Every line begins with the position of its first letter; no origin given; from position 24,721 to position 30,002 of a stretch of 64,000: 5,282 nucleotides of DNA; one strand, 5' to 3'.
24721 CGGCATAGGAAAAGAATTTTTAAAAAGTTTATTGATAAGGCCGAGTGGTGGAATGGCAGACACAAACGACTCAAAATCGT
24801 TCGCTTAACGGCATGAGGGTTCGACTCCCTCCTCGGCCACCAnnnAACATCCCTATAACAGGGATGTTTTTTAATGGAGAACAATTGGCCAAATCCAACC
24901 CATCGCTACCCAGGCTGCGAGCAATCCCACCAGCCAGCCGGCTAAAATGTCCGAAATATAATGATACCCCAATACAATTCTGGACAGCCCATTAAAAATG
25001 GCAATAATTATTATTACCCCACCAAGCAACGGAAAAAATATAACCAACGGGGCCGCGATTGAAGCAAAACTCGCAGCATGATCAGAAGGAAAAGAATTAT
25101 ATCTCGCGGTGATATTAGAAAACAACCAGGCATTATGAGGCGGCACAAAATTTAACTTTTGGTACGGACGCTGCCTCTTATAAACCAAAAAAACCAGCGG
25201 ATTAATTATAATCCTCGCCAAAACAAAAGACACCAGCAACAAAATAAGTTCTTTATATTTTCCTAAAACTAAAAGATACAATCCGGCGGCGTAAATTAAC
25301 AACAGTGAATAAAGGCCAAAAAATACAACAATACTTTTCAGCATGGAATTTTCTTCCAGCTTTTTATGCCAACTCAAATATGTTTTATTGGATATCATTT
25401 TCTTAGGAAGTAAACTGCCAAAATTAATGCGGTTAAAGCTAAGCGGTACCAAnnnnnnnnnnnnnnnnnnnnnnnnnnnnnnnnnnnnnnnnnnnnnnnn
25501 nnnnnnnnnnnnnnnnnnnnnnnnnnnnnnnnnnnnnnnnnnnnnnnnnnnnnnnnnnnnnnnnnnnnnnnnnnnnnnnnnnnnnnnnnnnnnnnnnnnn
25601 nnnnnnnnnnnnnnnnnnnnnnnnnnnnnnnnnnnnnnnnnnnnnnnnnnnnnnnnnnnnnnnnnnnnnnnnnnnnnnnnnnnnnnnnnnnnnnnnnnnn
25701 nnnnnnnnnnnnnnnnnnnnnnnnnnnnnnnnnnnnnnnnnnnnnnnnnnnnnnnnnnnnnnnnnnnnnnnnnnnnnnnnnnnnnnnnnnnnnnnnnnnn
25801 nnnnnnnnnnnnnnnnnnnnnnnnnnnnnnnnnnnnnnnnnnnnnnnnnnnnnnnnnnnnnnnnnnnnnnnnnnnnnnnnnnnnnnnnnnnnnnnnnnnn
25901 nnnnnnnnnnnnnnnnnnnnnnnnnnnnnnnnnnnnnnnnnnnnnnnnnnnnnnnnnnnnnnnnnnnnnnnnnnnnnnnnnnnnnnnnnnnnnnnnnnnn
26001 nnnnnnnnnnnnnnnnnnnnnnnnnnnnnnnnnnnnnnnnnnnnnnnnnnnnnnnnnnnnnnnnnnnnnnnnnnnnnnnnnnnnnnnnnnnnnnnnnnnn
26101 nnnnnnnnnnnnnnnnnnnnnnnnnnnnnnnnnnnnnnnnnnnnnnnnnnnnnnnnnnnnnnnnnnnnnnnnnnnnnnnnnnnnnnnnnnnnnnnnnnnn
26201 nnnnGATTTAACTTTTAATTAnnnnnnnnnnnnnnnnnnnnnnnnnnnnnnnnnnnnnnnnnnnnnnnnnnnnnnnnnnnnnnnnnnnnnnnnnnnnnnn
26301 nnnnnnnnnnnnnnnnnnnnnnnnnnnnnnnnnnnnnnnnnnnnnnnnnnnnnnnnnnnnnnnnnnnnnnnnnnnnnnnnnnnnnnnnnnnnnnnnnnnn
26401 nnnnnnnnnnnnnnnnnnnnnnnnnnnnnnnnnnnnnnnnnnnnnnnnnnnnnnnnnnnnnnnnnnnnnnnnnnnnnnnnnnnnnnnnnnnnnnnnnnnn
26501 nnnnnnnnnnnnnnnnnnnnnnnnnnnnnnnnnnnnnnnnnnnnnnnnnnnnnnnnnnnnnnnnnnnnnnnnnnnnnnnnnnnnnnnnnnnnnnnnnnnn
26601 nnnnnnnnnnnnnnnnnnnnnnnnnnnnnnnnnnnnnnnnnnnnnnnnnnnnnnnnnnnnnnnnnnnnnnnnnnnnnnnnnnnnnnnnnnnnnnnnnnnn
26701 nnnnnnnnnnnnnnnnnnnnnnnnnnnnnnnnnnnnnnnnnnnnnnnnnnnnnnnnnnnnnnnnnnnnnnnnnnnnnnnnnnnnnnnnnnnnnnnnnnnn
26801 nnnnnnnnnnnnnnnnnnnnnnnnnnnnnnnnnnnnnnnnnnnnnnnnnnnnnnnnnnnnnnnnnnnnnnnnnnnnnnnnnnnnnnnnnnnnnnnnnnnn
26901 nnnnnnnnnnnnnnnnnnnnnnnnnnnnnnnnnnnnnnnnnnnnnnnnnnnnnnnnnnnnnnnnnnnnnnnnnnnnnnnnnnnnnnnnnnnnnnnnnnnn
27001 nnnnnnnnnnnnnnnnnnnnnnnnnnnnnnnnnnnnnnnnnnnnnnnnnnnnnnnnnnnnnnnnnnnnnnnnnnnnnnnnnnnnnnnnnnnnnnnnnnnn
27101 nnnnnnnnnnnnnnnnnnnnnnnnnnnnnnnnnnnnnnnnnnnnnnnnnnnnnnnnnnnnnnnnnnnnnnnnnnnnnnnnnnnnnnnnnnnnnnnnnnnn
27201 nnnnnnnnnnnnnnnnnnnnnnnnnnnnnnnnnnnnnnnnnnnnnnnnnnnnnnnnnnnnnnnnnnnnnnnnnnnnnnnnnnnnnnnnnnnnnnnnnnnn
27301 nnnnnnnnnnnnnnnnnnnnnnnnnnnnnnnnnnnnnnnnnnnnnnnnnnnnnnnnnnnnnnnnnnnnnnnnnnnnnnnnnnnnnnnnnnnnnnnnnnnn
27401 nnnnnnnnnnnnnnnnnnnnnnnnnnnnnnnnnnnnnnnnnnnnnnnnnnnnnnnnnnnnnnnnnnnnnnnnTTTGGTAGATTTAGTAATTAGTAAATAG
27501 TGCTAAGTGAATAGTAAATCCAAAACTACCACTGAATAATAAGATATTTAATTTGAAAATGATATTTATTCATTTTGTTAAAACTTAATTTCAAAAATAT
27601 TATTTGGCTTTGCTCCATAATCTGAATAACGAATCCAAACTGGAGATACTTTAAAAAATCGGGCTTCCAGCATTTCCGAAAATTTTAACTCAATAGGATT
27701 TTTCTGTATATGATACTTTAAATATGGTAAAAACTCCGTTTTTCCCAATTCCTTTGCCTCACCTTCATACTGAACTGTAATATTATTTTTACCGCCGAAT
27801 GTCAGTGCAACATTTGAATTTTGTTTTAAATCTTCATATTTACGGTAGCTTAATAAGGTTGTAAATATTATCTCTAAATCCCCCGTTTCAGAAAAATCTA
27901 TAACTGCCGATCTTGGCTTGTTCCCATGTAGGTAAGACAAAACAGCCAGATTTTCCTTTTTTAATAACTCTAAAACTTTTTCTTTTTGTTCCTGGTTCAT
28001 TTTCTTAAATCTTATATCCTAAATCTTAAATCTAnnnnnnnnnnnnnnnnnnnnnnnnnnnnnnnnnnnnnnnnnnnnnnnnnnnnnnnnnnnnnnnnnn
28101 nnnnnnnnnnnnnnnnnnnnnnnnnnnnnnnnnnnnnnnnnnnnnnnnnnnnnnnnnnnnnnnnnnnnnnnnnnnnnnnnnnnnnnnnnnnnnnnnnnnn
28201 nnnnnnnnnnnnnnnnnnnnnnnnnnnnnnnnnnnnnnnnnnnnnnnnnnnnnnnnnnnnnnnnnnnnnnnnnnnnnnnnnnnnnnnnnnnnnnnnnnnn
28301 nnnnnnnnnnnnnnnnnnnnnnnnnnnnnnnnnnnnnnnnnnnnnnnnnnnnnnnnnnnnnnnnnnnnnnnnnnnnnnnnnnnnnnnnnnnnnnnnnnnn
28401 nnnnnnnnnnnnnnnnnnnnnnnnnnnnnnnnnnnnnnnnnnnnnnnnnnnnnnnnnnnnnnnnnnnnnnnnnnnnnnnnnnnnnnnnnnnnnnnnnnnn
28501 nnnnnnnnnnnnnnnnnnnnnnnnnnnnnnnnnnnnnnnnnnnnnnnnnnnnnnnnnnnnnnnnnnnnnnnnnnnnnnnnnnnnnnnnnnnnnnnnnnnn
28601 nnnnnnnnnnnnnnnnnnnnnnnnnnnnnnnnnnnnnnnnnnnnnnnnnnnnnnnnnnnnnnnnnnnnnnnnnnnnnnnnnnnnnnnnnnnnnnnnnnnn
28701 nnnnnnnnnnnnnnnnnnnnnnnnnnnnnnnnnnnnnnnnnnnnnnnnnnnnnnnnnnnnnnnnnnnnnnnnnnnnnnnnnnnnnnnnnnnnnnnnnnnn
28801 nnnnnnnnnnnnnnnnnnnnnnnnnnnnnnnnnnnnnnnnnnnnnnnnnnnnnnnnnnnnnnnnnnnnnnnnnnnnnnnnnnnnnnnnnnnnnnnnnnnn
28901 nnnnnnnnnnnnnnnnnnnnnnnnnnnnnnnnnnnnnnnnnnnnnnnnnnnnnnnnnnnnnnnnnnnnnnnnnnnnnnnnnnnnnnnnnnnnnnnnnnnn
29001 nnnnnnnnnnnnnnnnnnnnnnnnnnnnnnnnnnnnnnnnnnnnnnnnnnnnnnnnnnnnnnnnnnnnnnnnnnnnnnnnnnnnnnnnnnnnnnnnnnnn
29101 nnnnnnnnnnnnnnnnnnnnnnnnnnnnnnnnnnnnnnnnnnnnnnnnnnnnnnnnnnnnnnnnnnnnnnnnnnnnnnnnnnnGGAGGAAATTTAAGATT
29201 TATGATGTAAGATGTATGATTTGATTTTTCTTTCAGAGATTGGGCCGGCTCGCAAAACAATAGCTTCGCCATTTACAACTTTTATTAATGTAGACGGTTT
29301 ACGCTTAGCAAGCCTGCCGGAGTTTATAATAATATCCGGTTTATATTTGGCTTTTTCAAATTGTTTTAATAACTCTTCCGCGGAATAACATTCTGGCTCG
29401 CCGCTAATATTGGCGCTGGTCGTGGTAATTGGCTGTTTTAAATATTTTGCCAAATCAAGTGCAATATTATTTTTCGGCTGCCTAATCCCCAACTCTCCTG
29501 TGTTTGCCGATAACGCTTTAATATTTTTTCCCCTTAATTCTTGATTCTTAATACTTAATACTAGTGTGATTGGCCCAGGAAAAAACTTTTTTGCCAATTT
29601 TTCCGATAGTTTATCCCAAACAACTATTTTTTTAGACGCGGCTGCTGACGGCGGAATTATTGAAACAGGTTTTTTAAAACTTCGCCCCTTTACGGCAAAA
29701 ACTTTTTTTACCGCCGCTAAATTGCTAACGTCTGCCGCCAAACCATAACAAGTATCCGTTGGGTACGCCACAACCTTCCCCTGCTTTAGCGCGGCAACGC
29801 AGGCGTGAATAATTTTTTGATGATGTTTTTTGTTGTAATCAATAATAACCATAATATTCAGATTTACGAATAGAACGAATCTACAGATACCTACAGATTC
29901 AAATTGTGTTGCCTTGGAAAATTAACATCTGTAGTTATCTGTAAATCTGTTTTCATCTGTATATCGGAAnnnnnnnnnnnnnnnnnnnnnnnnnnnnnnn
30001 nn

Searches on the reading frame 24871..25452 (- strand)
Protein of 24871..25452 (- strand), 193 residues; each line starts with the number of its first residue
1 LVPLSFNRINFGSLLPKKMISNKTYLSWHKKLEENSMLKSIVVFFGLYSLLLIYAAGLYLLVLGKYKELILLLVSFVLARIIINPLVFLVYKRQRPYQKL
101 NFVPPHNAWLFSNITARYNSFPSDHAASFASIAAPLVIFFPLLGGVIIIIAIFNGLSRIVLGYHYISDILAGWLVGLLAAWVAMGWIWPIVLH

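Call 8: search_protein_families(library=pfam, proteins=[window:24871-25452:-])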
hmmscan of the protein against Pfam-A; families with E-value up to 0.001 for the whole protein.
window:24871-25452:- (193 aa): 2 families
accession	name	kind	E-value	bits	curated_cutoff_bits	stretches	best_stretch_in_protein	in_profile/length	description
PF01569.27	PAP2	-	4.1e-18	65.8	27.2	1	70-188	3-126/130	PAP2 superfamily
PF14378.12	PAP2_3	-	1.6e-05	25.3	27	1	63-181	53-189/190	PAP2 superfamily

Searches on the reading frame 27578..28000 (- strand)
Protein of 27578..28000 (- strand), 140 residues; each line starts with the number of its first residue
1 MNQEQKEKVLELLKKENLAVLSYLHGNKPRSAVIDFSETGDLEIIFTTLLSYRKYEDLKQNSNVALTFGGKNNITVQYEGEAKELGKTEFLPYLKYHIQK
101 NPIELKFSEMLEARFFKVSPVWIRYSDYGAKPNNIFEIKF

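Call 96: search_protein_families(library=pfam, proteins=[window:27578-28000:-], max_evalue=0.001)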
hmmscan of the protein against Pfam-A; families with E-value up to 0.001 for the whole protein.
window:27578-28000:- (140 aa): 1 family
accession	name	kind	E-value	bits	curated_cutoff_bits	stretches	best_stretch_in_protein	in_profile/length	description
PF01243.27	PNPOx_N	-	2.2e-09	38.2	28.1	1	6-124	2-117/120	Pyridoxamine 5'-phosphate oxidase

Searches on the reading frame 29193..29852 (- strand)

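Call 103: search_protein_families(library=pfam, proteins=[window:29193-29852:-], max_evalue=0.001)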
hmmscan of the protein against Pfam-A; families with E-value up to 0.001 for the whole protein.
window:29193-29852:- (219 aa): 1 family
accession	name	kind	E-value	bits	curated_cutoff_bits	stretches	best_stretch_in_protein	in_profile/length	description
PF01300.24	Sua5_yciO_yrdC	-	1.6e-46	158.5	25.1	1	21-203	2-178/178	Telomere recombination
